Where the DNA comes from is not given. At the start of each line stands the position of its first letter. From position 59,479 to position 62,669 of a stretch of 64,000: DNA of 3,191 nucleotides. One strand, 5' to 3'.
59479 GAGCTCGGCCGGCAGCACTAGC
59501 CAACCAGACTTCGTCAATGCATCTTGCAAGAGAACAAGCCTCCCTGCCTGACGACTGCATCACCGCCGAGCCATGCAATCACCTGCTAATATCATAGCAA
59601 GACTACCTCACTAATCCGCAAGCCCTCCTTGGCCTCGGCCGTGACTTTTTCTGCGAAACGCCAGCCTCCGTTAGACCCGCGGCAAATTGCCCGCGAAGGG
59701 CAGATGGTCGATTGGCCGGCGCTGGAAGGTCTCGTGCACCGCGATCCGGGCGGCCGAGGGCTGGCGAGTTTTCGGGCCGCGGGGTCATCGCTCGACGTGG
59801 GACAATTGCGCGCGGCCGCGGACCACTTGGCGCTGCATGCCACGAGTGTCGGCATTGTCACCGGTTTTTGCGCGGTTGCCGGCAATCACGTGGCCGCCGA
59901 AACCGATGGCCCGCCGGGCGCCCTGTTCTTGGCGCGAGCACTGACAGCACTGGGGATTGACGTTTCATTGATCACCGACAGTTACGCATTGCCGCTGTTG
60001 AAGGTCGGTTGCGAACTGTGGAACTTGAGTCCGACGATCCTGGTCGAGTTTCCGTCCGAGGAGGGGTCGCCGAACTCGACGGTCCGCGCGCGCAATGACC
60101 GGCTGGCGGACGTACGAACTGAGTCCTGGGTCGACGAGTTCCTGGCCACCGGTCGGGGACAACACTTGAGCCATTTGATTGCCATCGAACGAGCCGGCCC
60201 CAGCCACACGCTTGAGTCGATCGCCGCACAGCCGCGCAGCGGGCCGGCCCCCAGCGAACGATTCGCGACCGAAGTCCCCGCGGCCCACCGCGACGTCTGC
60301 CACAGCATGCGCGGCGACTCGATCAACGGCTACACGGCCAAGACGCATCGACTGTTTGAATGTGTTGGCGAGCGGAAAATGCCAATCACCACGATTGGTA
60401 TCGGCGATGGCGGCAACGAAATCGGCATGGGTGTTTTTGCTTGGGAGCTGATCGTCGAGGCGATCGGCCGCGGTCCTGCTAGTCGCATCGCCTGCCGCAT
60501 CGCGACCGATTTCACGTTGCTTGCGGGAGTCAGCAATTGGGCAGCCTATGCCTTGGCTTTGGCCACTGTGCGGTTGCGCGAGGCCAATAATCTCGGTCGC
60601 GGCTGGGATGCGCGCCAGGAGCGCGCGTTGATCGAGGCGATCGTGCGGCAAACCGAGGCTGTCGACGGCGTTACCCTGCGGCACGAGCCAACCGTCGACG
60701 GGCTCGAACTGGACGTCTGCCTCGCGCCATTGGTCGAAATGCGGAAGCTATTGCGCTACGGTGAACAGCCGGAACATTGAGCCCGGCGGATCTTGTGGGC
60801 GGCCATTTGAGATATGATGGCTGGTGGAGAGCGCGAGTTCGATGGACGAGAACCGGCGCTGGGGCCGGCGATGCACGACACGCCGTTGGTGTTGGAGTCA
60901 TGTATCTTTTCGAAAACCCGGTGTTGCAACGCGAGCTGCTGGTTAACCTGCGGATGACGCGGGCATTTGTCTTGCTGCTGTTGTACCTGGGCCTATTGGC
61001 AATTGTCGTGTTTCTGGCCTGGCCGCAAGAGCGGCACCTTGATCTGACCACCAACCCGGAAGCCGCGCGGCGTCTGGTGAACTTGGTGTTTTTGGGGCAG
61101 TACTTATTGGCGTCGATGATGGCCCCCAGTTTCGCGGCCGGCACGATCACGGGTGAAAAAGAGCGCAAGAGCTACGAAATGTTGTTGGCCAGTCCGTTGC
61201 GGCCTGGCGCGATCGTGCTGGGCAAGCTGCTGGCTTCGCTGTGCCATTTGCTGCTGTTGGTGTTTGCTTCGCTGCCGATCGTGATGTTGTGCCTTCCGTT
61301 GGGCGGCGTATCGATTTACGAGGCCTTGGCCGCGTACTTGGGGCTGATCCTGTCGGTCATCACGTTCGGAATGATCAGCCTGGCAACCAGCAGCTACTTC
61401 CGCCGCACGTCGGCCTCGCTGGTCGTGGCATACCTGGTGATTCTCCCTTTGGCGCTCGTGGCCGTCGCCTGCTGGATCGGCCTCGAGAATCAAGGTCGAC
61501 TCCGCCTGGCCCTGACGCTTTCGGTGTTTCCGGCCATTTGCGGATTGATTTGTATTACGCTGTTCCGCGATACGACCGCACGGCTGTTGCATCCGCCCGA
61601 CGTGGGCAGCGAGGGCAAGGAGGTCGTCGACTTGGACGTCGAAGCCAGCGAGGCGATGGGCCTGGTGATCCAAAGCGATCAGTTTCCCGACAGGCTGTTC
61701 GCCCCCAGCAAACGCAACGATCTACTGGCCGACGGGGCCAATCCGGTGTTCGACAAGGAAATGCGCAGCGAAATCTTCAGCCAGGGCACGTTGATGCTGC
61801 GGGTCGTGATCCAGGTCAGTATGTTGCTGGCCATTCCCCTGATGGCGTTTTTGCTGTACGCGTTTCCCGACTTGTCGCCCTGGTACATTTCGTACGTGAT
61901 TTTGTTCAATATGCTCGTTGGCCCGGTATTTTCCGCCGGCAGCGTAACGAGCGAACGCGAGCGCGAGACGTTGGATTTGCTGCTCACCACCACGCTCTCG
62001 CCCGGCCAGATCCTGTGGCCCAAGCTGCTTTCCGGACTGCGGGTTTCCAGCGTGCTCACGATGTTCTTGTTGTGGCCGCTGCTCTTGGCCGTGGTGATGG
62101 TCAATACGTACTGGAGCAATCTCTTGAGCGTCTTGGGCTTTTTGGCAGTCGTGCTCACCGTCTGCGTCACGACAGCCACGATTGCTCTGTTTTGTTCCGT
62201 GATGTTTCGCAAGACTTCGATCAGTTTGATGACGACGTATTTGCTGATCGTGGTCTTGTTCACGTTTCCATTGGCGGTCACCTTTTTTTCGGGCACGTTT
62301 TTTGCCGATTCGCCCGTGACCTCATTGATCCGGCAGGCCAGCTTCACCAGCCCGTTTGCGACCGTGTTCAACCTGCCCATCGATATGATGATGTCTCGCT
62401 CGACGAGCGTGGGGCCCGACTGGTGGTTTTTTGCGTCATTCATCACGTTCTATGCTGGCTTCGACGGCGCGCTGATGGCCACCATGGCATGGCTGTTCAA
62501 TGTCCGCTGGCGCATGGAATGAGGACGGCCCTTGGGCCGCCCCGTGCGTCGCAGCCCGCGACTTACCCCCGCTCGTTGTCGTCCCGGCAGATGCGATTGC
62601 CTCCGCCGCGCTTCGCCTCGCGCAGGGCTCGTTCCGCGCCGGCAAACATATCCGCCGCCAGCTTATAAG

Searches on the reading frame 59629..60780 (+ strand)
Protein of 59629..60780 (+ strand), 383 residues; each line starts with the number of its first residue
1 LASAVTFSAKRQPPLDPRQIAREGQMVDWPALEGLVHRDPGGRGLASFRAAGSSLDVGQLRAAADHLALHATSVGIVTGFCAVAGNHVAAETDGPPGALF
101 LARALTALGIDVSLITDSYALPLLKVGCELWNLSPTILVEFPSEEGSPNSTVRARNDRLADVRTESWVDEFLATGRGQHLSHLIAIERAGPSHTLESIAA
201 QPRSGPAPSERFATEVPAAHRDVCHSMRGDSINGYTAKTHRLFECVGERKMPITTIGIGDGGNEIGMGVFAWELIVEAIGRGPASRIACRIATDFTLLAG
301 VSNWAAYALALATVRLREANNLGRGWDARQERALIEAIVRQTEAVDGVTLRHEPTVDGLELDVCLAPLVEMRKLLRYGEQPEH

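Call 8: search_protein_families(library=pfam, proteins=[window:59629-60780:+], max_evalue=0.01)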
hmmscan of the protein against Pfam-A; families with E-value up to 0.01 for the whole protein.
window:59629-60780:+ (383 aa): 1 family
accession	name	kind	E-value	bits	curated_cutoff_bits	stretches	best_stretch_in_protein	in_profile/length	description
PF14336.11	GLUCM-like_C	-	2.4e-63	214.7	27.9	2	218-367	145-285/291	D-glutamate cyclase-like, C-terminal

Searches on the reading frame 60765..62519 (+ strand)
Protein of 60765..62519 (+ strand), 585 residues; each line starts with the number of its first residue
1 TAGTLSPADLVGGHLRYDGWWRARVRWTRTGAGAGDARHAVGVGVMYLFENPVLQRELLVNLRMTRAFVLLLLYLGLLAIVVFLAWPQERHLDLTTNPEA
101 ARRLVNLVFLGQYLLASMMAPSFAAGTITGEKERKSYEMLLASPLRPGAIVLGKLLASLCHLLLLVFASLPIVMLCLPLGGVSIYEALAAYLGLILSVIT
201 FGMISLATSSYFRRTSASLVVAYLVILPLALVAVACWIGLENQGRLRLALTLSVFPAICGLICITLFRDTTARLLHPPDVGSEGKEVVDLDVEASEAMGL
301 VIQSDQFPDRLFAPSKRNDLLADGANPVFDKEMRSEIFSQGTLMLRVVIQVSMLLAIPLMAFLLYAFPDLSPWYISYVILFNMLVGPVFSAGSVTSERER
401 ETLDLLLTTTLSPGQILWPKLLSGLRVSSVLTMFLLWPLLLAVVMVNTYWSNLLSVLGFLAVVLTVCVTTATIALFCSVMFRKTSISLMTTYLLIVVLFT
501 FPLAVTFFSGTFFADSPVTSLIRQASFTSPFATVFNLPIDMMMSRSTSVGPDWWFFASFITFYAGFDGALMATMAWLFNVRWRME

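Call 82: search_protein_families(library=pfam, proteins=[window:60765-62519:+], max_evalue=0.00001)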
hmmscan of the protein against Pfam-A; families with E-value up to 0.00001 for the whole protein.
window:60765-62519:+ (585 aa): 3 families
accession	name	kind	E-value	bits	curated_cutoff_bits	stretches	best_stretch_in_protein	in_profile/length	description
PF12679.13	ABC2_membrane_2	-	3e-24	86.2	27.2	2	55-230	5-196/283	ABC-2 family transporter protein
PF12698.13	ABC2_membrane_3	-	2.9e-17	63.2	31.6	2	92-259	148-310/347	ABC-2 family transporter protein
PF01061.29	ABC2_membrane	-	2.3e-07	31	26.9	1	54-232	7-176/211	ABC-2 type transporter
